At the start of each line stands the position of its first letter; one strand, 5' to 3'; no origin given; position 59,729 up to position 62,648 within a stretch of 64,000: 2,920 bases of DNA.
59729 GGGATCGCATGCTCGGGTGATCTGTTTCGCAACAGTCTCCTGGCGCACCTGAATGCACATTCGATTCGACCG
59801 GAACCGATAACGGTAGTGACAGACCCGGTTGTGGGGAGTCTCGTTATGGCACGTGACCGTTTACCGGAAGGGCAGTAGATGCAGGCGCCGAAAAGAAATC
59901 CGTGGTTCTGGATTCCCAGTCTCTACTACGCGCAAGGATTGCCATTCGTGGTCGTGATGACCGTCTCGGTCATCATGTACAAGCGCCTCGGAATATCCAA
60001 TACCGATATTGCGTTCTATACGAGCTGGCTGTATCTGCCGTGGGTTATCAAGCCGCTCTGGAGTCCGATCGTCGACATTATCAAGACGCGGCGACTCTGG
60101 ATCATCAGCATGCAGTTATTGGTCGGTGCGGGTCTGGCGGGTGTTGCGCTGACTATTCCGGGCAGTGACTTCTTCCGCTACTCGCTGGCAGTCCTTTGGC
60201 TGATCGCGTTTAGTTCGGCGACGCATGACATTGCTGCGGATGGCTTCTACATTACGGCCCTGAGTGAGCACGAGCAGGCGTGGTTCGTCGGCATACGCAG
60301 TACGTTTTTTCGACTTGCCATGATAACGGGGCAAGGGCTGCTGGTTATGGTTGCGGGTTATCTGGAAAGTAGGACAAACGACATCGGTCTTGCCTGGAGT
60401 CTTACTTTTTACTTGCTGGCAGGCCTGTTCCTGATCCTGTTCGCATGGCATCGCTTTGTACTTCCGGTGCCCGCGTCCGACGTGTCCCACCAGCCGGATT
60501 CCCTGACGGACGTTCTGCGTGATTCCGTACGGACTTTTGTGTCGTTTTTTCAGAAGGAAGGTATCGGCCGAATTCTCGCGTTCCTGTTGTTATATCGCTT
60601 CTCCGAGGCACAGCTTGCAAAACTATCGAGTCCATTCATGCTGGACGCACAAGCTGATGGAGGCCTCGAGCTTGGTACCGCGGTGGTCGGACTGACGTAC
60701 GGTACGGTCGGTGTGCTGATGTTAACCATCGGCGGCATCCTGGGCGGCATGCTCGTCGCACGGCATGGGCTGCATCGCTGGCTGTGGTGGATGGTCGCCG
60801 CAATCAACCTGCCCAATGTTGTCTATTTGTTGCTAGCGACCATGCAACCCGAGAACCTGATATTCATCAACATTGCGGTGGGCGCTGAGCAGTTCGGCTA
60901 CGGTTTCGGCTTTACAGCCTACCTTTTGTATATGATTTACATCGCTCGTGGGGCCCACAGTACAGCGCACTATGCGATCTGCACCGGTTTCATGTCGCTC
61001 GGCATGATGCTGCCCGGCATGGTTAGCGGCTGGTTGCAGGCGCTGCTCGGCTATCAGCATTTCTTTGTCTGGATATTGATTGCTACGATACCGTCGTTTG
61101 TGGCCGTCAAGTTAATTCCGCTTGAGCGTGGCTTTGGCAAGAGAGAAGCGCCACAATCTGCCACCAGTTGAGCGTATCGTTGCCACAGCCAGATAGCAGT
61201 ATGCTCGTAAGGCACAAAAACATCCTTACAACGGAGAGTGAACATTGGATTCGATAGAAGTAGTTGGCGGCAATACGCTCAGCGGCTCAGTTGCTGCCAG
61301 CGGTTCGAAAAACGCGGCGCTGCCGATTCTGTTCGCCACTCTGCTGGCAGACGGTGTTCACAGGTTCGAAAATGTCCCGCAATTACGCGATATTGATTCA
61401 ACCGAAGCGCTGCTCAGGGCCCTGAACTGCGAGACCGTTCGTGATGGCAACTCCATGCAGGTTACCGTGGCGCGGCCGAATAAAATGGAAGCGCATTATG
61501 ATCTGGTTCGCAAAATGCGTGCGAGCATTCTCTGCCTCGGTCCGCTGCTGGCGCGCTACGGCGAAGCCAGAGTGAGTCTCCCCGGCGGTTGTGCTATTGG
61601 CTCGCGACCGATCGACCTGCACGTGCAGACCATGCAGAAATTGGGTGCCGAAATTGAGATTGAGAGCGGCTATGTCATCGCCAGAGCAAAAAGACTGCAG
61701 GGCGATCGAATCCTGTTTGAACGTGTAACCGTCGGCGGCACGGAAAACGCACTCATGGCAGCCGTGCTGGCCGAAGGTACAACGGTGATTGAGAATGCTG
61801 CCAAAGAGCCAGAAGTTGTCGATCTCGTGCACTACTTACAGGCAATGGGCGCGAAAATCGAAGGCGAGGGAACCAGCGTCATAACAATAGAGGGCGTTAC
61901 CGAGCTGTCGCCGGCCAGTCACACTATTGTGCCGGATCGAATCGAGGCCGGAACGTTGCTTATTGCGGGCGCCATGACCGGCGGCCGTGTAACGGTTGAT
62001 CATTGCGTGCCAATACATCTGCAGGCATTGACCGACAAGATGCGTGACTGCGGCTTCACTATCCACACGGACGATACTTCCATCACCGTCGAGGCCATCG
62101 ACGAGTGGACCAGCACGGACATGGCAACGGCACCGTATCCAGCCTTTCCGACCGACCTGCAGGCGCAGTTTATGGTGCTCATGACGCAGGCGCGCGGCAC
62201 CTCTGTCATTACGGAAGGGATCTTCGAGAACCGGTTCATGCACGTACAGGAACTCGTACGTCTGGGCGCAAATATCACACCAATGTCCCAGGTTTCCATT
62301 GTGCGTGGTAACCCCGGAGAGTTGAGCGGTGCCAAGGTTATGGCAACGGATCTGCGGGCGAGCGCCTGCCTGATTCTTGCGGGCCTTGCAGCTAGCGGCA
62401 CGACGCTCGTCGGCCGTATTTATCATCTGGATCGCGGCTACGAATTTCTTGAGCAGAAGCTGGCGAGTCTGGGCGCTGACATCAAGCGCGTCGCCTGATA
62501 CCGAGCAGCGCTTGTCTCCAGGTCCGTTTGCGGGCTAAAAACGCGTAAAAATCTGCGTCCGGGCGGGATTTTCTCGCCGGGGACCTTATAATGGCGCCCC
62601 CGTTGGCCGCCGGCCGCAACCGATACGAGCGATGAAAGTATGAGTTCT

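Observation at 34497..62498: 28-kb PUL-like locus that looks built to import and fully catabolise exogenous peptidoglycan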

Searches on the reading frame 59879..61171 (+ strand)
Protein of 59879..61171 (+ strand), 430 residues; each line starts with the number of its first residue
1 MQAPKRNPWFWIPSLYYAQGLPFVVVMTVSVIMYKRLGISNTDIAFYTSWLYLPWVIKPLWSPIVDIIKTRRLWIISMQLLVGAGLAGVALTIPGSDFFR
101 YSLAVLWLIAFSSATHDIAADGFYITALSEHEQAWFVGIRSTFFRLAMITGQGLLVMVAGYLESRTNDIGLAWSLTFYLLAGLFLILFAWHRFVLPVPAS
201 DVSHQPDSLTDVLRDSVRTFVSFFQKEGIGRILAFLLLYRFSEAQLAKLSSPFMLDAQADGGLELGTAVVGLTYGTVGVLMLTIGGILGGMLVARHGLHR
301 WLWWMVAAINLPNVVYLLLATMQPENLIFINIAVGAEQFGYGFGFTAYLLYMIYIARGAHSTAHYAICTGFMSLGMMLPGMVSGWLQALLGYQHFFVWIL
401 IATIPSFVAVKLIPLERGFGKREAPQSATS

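Call 4: search_protein_families(library=pfam, proteins=[window:59879-61171:+])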
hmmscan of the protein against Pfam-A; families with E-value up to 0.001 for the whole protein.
window:59879-61171:+ (430 aa): 3 families
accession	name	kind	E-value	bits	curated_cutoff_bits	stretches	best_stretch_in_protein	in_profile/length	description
PF07690.21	MFS_1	-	1.2e-12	47.9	33.4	1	25-356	15-323/347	Major Facilitator Superfamily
PF03092.22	BT1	-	2.9e-07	30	22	1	24-242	7-230/432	BT1 family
PF13000.13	Acatn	-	6.5e-05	22.1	23.7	1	14-96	7-95/546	Acetyl-coenzyme A transporter 1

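Call 6: search_protein_families(library=ncbifam, proteins=[window:59879-61171:+])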
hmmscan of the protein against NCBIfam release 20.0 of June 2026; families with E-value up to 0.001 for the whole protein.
window:59879-61171:+ (430 aa): 4 families
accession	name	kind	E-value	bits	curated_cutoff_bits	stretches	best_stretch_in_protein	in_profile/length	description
TIGR00901.2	2A0125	subfamily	2e-54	184.9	350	1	17-410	14-414/417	AmpG family muropeptide MFS transporter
NF008867.0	PRK11902.1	equivalog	1.6e-32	113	656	1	15-410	21-400/419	muropeptide transporter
NF008238.0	PRK11010.1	equivalog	6e-28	97.9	756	1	16-410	21-399/492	muropeptide MFS transporter AmpG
TIGR02718.1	sider_RhtX_FptX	subfamily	5.4e-21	75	356.15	1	12-396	6-373/390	RhtX/FptX family siderophore transporter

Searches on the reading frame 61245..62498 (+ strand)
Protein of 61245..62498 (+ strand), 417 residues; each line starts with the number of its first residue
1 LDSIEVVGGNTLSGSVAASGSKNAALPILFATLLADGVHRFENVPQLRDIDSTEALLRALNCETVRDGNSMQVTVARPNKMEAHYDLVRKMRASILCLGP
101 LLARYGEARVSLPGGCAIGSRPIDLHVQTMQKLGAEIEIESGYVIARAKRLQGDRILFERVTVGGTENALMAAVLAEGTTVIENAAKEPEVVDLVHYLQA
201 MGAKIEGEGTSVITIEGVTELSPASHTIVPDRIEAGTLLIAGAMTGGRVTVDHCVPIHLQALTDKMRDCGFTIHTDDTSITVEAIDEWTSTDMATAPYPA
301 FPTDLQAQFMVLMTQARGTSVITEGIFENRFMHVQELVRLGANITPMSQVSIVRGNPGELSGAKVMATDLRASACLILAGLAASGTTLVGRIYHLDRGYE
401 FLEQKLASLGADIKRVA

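Call 4: search_protein_families(library=pfam, proteins=[window:61245-62498:+])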
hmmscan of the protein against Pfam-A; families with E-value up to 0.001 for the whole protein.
window:61245-62498:+ (417 aa): 1 family
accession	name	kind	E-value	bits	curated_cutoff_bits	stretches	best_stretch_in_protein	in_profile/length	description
PF00275.25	EPSP_synthase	-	3.4e-105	352.6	22.8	1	8-406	3-417/417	EPSP synthase (3-phosphoshikimate 1-carboxyvinyltransferase)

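Call 6: search_protein_families(library=ncbifam, proteins=[window:61245-62498:+])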
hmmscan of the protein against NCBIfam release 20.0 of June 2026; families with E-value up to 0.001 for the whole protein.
window:61245-62498:+ (417 aa): 6 families
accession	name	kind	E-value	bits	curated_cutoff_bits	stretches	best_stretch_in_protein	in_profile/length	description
NF006873.0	PRK09369.1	subfamily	1.1e-170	567.9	297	1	1-416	1-417/419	UDP-N-acetylglucosamine 1-carboxyvinyltransferase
TIGR01072.1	murA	equivalog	1.9e-166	554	392.7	1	1-415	1-416/416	UDP-N-acetylglucosamine 1-carboxyvinyltransferase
NF009470.0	PRK12830.1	equivalog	6.3e-139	463.3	552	1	1-416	1-415/417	UDP-N-acetylglucosamine 1-carboxyvinyltransferase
TIGR01356.1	aroA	equivalog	3e-21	75.7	287.25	3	227-393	221-396/415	3-phosphoshikimate 1-carboxyvinyltransferase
NF011381.1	PRK14806.1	equivalog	3.4e-07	28.9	902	2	5-247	305-550/733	bifunctional prephenate dehydrogenase/3-phosphoshikimate 1-carboxyvinyltransferase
NF008816.0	PRK11860.1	equivalog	1.8e-06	26.4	943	0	12-139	15-142/662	bifunctional 3-phosphoshikimate 1-carboxyvinyltransferase/cytidylate kinase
